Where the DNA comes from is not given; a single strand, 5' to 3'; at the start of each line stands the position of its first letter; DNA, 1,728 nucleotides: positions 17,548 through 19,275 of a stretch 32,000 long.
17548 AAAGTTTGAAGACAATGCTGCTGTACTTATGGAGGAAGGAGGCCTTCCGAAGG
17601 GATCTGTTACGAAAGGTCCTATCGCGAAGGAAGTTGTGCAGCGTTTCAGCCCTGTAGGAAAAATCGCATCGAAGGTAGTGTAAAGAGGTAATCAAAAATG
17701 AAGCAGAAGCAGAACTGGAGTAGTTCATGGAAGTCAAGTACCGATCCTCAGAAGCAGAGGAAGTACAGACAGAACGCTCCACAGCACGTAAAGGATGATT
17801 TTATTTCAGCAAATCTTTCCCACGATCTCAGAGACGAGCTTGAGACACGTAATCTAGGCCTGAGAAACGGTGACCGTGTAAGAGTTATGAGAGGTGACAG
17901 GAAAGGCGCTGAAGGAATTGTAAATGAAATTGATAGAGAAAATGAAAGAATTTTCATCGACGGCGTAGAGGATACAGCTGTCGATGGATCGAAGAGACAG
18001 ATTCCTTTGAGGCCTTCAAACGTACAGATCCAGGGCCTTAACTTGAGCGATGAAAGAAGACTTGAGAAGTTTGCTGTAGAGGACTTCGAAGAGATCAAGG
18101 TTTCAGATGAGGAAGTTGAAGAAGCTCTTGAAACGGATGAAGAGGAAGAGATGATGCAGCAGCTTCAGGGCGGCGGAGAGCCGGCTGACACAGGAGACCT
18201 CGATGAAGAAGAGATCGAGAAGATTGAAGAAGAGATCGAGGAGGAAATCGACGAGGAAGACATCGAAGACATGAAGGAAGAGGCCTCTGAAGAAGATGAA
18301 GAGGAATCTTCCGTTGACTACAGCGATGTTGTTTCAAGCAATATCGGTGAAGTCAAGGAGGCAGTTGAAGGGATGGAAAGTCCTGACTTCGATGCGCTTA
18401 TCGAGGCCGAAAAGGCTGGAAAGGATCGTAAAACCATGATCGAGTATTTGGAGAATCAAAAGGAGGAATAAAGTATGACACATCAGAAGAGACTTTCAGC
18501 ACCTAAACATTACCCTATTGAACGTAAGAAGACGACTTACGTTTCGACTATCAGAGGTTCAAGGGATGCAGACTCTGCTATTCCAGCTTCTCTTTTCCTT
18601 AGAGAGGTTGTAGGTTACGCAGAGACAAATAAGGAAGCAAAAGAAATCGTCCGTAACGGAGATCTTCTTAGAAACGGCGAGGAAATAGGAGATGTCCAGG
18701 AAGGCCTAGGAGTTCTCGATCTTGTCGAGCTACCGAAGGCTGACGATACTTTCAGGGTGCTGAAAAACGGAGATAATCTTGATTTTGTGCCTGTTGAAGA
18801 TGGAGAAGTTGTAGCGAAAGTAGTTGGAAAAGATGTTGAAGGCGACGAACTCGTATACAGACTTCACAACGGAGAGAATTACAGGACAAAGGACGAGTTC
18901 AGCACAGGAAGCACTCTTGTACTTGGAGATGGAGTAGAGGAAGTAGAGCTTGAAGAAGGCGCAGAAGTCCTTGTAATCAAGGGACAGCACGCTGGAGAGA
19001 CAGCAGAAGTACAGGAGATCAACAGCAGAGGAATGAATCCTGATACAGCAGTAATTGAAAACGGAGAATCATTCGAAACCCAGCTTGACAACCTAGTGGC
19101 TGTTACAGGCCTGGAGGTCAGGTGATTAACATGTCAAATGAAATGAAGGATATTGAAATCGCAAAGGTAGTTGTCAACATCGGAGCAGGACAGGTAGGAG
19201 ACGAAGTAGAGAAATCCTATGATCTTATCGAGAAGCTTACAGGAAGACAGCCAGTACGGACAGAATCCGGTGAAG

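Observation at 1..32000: Extreme over-representation of the palindromic hexamer AGGCCT, independent of reading frame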

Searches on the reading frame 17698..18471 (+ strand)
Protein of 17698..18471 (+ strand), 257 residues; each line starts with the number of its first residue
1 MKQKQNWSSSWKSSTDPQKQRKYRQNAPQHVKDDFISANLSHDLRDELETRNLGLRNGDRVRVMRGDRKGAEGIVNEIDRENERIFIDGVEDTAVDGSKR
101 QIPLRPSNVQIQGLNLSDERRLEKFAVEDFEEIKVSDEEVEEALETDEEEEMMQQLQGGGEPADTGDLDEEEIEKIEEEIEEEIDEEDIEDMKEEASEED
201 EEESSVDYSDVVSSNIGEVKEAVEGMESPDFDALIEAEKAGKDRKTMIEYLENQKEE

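Call 15: find_related_loci(query=window:17698-18471:+, collection=genome_contigs, flank=10000)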
Query window:17698-18471:+ (257 aa) in genome_contigs; peptide patterns used: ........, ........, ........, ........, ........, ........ (x = any residue, [..] = any of these).
130 stretches matched a pattern; 1 encode a relative of the query (tblastn E <= 1e-3); 1 distinct loci.
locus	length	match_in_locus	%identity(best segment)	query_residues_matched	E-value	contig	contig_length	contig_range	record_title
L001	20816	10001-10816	67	1-257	2e-92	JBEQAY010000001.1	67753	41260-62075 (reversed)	MAG: Candidatus Nanohaloarchaea archaeon isolate 04_S200.metabat_sspec.014_sub NODE_35_length_67753_cov_83.105211, whole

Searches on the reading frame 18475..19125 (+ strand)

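Call 51: search_protein_families(library=ncbifam, proteins=[window:18475-19125:+], max_evalue=0.01)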
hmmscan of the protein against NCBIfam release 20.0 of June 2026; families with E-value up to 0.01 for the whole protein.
window:18475-19125:+ (216 aa): 1 family
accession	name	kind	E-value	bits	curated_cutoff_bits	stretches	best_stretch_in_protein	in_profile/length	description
NF003312.0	PRK04313.1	equivalog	1.8e-40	138.7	214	1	1-210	2-226/238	30S ribosomal protein S4e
